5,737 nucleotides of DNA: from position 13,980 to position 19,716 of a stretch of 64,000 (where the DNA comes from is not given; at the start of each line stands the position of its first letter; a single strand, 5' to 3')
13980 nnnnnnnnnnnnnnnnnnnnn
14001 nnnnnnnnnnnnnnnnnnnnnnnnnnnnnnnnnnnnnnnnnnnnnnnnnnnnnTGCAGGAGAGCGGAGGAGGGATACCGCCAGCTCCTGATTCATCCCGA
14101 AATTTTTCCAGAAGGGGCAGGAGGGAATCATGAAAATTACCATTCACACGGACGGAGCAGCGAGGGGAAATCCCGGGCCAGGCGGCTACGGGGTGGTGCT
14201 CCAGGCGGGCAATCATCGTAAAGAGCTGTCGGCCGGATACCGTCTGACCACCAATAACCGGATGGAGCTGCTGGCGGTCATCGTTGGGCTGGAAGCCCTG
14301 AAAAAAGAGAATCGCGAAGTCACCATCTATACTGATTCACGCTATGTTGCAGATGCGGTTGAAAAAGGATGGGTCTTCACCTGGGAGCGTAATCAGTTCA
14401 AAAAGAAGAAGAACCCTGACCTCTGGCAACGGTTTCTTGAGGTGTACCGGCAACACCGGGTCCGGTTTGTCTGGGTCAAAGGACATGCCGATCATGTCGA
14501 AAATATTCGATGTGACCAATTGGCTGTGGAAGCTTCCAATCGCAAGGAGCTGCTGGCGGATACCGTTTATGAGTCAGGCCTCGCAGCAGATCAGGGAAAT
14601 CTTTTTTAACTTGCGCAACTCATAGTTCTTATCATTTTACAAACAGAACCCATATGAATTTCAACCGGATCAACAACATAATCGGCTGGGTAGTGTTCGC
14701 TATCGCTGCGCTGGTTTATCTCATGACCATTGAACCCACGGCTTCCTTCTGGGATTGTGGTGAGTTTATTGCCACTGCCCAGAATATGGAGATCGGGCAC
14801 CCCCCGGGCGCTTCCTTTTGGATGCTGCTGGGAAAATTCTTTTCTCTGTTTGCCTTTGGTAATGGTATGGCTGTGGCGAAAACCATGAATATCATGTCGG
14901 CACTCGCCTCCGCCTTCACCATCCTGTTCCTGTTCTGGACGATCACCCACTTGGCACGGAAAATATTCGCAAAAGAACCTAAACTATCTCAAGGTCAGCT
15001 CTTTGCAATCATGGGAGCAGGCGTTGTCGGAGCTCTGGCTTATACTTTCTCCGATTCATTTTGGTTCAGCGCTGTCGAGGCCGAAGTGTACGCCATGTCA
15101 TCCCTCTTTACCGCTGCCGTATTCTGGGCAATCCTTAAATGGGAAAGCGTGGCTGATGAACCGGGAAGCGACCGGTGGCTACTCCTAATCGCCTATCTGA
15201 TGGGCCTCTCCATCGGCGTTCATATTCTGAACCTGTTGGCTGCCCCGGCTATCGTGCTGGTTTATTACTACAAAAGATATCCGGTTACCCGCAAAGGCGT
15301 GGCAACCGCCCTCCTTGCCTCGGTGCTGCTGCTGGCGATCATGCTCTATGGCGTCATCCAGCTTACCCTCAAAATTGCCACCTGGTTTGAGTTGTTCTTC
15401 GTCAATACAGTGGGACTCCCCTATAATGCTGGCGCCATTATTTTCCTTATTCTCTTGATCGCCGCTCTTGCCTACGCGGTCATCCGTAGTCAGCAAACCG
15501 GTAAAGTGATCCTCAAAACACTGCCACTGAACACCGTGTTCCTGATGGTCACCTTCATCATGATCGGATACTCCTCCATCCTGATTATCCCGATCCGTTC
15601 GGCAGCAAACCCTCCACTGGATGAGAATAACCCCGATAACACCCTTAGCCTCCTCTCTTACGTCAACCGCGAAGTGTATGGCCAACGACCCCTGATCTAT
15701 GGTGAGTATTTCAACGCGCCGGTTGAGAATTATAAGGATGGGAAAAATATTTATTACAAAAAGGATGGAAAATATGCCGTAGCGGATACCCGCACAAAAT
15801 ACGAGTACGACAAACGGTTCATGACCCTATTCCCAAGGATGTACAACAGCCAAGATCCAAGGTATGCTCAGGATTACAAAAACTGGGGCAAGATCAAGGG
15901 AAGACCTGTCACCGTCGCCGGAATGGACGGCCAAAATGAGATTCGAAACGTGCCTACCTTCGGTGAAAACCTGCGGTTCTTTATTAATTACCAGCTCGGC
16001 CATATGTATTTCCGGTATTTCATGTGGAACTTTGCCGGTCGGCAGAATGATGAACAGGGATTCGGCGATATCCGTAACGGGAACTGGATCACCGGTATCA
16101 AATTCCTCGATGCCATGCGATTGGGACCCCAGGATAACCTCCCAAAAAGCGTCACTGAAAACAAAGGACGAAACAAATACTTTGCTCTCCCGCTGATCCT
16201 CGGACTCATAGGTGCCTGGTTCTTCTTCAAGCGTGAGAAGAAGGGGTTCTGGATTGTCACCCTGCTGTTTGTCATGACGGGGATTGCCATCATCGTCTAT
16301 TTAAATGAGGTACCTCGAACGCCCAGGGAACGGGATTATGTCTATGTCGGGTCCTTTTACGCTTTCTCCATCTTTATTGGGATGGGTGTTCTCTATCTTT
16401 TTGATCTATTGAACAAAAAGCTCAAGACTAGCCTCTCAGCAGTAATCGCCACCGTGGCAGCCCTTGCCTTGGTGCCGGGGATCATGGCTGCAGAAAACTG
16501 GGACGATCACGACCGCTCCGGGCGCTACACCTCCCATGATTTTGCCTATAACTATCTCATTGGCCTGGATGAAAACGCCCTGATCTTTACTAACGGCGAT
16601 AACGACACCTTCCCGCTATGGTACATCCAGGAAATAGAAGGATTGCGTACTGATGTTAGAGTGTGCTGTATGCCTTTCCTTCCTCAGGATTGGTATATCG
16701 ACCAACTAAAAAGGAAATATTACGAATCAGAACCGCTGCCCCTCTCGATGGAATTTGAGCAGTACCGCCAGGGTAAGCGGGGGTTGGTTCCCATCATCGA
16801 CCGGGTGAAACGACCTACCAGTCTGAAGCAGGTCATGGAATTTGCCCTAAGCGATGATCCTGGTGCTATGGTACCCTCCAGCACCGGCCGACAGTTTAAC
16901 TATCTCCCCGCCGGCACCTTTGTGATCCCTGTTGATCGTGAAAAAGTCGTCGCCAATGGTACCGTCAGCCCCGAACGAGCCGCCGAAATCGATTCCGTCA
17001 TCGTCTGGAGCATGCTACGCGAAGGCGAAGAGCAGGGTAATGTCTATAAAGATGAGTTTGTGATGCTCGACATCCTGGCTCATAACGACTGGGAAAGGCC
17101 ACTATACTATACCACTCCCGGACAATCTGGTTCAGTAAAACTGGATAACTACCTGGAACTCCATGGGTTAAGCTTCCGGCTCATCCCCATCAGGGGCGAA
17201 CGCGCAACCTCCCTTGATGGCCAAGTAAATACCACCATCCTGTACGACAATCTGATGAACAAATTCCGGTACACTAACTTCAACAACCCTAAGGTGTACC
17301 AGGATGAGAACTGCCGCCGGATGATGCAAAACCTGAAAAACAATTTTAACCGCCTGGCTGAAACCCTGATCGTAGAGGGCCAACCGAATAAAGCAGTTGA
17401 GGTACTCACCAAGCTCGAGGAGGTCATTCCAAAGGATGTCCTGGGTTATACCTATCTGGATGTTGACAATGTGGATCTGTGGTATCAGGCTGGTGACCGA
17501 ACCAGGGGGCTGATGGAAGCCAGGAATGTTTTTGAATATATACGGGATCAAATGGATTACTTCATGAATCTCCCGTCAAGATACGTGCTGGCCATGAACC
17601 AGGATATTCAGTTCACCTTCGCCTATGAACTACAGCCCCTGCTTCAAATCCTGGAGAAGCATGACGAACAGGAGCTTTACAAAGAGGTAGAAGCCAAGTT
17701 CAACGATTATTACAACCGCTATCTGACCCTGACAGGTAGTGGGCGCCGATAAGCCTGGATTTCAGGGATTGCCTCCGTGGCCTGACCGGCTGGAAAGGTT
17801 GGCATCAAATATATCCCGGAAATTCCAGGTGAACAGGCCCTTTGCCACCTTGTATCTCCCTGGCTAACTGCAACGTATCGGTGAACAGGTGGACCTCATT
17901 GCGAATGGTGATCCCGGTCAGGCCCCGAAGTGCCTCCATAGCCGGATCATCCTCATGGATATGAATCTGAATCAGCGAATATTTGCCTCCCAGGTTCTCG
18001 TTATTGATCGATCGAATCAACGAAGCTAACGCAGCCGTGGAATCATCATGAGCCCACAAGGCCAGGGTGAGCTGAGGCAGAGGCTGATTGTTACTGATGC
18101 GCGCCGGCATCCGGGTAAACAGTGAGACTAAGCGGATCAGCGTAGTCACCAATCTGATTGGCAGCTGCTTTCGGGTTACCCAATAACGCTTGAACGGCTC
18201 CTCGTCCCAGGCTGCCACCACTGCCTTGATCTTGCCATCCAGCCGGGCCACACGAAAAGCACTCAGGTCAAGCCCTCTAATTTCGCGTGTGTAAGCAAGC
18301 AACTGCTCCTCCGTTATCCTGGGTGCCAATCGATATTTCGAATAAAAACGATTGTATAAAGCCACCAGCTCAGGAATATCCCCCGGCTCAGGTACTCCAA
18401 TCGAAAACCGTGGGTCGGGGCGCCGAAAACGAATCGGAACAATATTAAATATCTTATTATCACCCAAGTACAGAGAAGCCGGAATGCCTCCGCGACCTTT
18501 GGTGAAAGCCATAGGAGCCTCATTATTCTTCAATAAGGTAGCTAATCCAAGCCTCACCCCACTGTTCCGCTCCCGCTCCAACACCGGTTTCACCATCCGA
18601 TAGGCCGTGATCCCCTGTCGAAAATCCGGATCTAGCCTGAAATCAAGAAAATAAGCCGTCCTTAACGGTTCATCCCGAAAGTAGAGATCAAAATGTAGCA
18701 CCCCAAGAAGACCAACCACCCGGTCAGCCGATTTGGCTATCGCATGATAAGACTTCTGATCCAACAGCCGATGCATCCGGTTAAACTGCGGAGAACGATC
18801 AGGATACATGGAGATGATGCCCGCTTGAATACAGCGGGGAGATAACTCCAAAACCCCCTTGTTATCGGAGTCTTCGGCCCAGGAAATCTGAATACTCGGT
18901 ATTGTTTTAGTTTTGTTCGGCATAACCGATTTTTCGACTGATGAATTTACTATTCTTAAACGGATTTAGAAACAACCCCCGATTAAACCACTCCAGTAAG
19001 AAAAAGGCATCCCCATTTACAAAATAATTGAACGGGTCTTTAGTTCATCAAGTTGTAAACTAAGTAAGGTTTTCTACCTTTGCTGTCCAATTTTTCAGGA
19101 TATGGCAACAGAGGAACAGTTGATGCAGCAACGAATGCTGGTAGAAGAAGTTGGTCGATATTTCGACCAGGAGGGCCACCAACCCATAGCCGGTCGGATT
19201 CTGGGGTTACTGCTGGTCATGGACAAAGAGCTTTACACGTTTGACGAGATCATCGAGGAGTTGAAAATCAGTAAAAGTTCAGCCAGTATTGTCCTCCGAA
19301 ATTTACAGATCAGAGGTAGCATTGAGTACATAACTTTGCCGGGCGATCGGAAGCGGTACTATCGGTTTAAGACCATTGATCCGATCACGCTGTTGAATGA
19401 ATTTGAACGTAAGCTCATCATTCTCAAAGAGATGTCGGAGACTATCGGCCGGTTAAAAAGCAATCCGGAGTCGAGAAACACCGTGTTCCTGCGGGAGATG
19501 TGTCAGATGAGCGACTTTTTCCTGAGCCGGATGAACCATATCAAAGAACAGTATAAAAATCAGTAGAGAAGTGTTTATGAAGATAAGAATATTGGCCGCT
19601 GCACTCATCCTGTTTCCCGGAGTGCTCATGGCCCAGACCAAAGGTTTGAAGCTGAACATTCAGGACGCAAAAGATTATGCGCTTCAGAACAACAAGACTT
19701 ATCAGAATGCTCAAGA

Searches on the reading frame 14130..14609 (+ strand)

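Call 5: search_protein_families(library=pfam, proteins=[window:14130-14609:+])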
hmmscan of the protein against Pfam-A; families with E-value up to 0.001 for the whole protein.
window:14130-14609:+ (159 aa): 2 families
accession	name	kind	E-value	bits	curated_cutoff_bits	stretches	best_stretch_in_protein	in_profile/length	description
PF00075.30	RNase_H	-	6.8e-39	133.7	25.8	1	2-136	3-140/141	RNase H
PF13456.12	RVT_3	-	4.9e-05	23.7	21.6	1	7-82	2-81/123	Reverse transcriptase-like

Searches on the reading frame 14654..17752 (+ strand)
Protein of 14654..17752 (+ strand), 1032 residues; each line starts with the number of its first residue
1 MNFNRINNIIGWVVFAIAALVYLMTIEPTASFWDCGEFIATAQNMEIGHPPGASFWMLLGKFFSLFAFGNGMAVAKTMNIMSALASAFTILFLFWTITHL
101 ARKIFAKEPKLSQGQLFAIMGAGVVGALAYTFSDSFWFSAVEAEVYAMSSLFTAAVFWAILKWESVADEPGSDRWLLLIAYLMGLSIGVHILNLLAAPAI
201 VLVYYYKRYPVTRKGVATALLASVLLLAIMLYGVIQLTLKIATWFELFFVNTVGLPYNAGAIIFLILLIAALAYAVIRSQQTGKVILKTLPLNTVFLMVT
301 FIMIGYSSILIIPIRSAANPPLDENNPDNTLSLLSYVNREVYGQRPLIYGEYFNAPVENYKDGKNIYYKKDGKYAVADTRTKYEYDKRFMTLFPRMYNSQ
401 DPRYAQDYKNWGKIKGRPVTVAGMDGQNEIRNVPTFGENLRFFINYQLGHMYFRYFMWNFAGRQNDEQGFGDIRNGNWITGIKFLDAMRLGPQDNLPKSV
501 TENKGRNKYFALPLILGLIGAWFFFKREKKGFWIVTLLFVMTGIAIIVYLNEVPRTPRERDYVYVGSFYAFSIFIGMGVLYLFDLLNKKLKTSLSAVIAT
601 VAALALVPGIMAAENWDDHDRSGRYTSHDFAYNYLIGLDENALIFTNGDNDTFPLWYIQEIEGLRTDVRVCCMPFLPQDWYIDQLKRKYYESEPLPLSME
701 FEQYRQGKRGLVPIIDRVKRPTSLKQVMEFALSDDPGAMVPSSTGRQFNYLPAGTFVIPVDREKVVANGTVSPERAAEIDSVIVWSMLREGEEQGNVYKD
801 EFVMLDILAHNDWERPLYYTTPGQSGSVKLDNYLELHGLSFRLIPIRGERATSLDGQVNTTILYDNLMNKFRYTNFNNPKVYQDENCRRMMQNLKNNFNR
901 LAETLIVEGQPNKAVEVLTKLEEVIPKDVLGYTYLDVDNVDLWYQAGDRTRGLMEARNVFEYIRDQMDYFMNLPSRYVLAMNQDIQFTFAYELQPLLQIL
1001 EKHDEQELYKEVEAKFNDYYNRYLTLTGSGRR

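Call 5: search_protein_families(library=pfam, proteins=[window:14654-17752:+])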
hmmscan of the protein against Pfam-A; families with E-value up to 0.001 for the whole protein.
window:14654-17752:+ (1032 aa): 1 family
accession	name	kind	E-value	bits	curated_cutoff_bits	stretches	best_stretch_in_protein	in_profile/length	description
PF11028.14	TMEM260-like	-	9.3e-74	247.5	24.2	1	34-210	1-176/179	Protein O-mannosyl-transferase TMEM260-like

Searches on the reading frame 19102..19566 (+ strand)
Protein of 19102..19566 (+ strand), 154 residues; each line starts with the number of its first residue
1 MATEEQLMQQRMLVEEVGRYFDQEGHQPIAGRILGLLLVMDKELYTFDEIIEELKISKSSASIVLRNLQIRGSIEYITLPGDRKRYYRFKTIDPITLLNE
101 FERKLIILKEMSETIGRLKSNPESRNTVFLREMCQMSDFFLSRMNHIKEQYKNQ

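Call 15: search_protein_families(library=pfam, proteins=[window:19102-19566:+], max_evalue=0.00001)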
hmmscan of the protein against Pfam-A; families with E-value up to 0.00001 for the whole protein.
window:19102-19566:+ (154 aa): 1 family
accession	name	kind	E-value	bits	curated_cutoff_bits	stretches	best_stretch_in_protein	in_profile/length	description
PF12802.13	MarR_2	-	2.4e-06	28.1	27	1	28-85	5-61/61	MarR family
